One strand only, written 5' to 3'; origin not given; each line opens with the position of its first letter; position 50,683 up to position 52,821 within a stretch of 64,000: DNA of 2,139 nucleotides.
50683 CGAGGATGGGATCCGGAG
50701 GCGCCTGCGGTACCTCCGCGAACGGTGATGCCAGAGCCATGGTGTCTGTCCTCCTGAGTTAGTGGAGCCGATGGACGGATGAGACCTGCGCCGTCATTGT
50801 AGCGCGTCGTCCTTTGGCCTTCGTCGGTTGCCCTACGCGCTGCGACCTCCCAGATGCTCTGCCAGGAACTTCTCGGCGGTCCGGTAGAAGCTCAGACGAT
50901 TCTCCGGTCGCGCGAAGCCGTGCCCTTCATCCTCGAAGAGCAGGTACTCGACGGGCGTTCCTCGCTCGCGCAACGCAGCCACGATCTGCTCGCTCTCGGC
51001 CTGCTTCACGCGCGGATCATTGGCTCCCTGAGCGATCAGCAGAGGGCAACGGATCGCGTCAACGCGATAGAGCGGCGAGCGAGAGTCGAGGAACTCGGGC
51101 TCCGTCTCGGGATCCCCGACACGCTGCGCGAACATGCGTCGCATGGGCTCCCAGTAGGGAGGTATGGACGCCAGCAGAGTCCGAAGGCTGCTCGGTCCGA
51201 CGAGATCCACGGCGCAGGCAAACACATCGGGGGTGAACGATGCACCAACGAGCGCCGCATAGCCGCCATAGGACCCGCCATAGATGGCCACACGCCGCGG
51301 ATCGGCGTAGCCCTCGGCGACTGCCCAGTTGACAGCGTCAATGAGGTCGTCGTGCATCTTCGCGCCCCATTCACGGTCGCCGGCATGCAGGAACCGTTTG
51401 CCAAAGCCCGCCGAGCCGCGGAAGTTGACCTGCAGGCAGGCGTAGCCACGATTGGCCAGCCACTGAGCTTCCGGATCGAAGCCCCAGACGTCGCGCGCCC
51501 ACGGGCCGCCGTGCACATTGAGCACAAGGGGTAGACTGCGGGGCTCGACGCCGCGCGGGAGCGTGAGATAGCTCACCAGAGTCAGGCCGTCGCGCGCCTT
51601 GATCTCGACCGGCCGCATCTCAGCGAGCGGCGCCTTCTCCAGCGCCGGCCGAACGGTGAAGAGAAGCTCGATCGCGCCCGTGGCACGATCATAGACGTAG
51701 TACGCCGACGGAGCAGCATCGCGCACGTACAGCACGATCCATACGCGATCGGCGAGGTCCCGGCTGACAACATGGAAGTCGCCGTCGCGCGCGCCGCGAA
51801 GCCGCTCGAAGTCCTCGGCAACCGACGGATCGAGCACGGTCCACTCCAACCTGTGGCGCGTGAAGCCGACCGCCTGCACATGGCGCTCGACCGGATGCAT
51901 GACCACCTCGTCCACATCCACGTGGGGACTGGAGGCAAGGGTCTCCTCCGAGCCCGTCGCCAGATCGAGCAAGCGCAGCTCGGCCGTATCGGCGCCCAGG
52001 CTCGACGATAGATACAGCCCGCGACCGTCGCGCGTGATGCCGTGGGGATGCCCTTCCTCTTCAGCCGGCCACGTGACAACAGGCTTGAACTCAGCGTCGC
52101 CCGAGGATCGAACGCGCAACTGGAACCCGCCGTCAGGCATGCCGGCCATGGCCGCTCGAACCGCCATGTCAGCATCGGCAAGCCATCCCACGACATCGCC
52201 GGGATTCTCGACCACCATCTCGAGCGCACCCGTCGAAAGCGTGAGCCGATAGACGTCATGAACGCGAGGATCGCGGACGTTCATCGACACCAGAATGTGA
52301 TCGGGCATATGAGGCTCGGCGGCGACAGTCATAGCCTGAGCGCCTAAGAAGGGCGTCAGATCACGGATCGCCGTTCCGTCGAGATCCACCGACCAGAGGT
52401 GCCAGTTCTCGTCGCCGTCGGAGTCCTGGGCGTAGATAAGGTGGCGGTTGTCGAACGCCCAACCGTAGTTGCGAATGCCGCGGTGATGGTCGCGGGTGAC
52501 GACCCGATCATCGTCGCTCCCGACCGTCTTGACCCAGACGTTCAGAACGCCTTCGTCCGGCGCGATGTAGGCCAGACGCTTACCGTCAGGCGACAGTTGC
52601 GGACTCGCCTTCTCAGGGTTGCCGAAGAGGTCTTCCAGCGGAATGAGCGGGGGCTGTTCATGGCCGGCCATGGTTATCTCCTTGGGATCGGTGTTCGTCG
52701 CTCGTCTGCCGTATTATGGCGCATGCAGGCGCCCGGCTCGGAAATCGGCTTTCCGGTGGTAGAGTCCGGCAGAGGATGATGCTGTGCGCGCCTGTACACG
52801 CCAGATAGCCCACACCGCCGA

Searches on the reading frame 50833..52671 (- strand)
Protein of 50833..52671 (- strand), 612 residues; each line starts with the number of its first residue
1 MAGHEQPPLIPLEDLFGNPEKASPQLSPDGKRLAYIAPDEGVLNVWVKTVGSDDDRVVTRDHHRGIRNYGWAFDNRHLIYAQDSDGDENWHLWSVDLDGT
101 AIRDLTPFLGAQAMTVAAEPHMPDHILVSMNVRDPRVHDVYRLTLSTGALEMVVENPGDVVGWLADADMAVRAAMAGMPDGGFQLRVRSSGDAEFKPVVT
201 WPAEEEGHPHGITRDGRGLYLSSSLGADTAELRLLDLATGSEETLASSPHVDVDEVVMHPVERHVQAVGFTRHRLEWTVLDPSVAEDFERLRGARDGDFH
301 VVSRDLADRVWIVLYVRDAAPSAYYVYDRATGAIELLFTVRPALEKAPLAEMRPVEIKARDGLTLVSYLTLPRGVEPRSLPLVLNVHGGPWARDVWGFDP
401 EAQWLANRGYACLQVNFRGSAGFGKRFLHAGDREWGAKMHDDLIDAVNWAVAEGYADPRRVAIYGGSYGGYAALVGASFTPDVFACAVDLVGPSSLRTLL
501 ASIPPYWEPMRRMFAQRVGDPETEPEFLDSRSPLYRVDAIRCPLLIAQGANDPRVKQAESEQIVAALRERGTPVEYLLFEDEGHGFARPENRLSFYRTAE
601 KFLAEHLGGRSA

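Call 50: search_protein_families(library=pfam, proteins=[window:50833-52671:-], max_evalue=0.00001)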
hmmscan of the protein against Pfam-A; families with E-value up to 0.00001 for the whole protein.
window:50833-52671:- (612 aa): 8 families
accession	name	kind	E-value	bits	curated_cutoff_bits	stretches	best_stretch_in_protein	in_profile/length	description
PF00326.27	Peptidase_S9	-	1.6e-49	168.7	22.6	1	396-609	1-212/213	Prolyl oligopeptidase family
PF02129.25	Peptidase_S15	-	3.8e-16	60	23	1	361-498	1-134/262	X-Pro dipeptidyl-peptidase (S15 family)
PF20434.5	BD-FAE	-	1.7e-13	51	26.8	1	378-567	11-215/215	BD-FAE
PF01738.24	DLH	-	7.5e-11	42.5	21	1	402-596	34-198/217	Dienelactone hydrolase family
PF12146.15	Hydrolase_4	-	6.5e-07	29.3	27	0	383-495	7-111/239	Serine aminopeptidase, S33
PF12697.13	Abhydrolase_6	-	1e-06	30.1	26.3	1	386-584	4-204/217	Alpha/beta hydrolase family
PF07859.19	Abhydrolase_3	-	2.5e-06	27.9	25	0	440-587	49-209/210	alpha/beta hydrolase fold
PF00561.26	Abhydrolase_1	-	4.2e-06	27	25.8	0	381-496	1-109/245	alpha/beta hydrolase fold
